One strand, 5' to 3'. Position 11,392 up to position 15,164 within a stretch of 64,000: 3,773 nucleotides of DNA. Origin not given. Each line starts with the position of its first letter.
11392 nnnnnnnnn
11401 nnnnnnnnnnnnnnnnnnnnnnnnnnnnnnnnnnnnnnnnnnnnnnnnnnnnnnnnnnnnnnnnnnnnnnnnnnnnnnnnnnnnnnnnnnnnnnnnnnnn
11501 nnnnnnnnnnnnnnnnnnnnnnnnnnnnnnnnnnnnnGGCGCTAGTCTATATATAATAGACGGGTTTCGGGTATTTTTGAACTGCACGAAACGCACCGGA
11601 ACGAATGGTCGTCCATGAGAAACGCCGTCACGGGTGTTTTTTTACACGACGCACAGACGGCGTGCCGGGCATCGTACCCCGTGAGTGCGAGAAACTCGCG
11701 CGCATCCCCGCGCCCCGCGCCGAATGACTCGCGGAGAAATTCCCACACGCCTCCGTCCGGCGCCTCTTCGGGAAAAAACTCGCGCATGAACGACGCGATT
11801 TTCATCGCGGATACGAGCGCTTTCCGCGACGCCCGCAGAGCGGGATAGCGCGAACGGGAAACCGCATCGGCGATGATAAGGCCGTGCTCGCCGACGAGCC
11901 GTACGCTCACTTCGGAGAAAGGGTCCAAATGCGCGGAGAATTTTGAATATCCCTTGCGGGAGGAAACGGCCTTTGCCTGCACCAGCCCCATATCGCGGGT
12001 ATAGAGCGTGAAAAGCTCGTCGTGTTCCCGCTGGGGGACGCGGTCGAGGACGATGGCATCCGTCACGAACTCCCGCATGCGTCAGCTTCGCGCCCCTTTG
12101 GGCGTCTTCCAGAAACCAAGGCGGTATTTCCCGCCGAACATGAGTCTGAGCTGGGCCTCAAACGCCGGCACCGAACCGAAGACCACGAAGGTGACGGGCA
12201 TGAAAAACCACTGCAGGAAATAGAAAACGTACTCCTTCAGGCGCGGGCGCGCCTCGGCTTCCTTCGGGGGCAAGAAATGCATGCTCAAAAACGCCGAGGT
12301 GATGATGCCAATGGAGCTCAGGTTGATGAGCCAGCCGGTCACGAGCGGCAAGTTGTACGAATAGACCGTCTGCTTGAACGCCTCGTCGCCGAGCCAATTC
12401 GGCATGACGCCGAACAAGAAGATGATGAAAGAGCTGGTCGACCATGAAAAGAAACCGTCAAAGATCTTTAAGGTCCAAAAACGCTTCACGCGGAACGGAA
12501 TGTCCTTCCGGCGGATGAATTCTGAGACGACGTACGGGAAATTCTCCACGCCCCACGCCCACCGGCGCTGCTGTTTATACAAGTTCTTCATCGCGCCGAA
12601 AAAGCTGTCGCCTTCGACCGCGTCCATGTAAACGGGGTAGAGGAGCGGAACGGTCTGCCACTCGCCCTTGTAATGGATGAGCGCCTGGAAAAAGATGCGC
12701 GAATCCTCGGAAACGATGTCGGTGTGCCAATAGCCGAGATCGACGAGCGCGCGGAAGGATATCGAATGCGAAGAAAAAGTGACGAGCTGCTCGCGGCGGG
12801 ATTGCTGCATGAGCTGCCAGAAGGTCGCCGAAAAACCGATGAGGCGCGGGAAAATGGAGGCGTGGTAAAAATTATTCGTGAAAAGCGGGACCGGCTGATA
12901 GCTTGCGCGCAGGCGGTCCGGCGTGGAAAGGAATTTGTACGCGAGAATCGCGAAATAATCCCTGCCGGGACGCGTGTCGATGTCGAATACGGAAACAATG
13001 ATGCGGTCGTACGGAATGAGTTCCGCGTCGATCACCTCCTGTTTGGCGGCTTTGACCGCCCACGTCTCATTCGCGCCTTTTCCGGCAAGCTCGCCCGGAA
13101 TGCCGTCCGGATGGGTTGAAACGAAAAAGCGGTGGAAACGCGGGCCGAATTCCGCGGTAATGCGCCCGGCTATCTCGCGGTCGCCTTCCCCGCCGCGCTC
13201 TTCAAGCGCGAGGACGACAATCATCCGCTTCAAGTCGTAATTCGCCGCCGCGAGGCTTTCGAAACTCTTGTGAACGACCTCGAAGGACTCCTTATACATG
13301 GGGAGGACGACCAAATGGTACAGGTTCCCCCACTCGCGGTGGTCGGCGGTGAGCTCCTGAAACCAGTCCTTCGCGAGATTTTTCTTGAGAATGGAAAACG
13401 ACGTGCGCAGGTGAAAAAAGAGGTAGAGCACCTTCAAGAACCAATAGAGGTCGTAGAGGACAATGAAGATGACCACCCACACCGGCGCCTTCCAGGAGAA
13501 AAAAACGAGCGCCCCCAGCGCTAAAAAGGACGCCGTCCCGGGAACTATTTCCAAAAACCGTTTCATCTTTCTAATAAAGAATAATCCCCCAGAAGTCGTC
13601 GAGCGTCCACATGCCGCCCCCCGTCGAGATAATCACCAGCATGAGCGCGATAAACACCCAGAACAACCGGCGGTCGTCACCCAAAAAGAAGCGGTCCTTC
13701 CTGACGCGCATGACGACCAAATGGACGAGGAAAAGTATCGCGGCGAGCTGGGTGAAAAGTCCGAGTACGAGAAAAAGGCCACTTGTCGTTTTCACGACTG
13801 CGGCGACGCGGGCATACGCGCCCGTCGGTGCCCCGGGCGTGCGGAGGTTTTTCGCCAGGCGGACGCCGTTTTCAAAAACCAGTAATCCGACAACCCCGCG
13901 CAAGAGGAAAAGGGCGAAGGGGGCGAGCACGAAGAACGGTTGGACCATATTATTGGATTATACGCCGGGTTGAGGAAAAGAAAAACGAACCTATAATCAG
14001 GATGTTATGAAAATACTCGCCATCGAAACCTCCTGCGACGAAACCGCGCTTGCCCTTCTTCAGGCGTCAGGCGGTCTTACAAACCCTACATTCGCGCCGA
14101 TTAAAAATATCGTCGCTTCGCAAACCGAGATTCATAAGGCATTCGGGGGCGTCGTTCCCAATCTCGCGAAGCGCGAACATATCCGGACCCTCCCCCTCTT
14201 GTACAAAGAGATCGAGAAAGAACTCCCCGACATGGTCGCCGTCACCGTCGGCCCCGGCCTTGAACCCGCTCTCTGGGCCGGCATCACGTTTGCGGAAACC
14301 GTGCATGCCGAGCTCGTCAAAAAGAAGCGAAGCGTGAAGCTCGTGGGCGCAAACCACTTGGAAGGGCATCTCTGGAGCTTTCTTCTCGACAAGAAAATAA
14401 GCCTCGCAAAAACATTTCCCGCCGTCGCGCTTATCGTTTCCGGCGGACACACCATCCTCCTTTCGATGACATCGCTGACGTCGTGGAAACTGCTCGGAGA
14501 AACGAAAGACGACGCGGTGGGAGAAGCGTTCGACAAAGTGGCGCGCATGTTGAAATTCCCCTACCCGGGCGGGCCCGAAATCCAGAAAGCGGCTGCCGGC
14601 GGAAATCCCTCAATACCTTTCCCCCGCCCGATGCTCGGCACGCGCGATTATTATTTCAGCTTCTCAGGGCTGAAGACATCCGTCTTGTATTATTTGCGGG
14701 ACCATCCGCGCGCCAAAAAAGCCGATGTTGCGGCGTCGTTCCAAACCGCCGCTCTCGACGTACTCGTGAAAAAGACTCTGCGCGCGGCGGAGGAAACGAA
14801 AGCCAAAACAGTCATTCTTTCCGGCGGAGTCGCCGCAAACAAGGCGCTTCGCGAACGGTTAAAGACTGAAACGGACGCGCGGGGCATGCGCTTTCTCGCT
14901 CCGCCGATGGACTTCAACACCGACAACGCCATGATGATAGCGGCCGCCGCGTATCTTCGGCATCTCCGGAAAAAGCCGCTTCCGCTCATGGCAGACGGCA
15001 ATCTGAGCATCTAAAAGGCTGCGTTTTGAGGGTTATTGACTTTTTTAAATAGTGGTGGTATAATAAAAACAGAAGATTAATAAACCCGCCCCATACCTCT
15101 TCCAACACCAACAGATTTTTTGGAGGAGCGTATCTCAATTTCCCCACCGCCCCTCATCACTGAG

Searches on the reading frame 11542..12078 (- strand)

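Call 72: search_protein_families(library=pfam, proteins=[window:11542-12078:-], max_evalue=0.00001)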
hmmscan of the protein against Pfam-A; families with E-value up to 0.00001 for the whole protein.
window:11542-12078:- (178 aa): 1 family
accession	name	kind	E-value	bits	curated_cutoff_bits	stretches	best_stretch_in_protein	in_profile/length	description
PF11967.14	RecO_N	-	1.4e-12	47.9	27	1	1-67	1-68/80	Recombination protein O N terminal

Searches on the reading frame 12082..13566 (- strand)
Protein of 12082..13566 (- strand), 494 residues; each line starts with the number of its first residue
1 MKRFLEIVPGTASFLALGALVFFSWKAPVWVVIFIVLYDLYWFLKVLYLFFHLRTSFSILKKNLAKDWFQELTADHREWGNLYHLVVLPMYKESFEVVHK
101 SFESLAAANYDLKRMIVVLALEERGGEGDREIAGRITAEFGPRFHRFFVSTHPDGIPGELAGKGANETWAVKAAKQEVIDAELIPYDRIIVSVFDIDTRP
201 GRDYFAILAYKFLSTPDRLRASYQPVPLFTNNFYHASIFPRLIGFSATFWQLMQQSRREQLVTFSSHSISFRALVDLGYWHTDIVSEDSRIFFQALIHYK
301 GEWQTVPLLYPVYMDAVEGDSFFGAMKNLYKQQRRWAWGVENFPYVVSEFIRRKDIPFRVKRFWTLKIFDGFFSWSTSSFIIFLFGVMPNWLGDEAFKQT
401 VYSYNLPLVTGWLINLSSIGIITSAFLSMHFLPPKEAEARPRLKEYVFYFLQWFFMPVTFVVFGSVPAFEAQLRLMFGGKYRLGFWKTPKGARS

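Call 72: search_protein_families(library=pfam, proteins=[window:12082-13566:-], max_evalue=0.00001)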
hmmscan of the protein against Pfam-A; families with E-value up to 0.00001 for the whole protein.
window:12082-13566:- (494 aa): 1 family
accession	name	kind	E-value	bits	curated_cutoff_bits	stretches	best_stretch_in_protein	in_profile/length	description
PF13632.12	Glyco_trans_2_3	-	2e-07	31.5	27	1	191-412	2-195/198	Glycosyl transferase family group 2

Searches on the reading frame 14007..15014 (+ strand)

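Call 73: search_protein_families(library=pfam, proteins=[window:14007-15014:+], max_evalue=0.00001)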
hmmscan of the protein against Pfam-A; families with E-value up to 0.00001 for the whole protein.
window:14007-15014:+ (335 aa): 2 families
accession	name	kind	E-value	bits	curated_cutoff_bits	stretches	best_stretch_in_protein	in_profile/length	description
PF00814.31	TsaD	-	7.7e-71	239.3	24.8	1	32-312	3-263/264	tRNA N6-adenosine threonylcarbamoyltransferase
PF22521.2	HypF_C_2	-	1.2e-09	38.8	27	1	234-299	162-227/241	Carbamoyltransferase, Kae1-like Domain, second subdomain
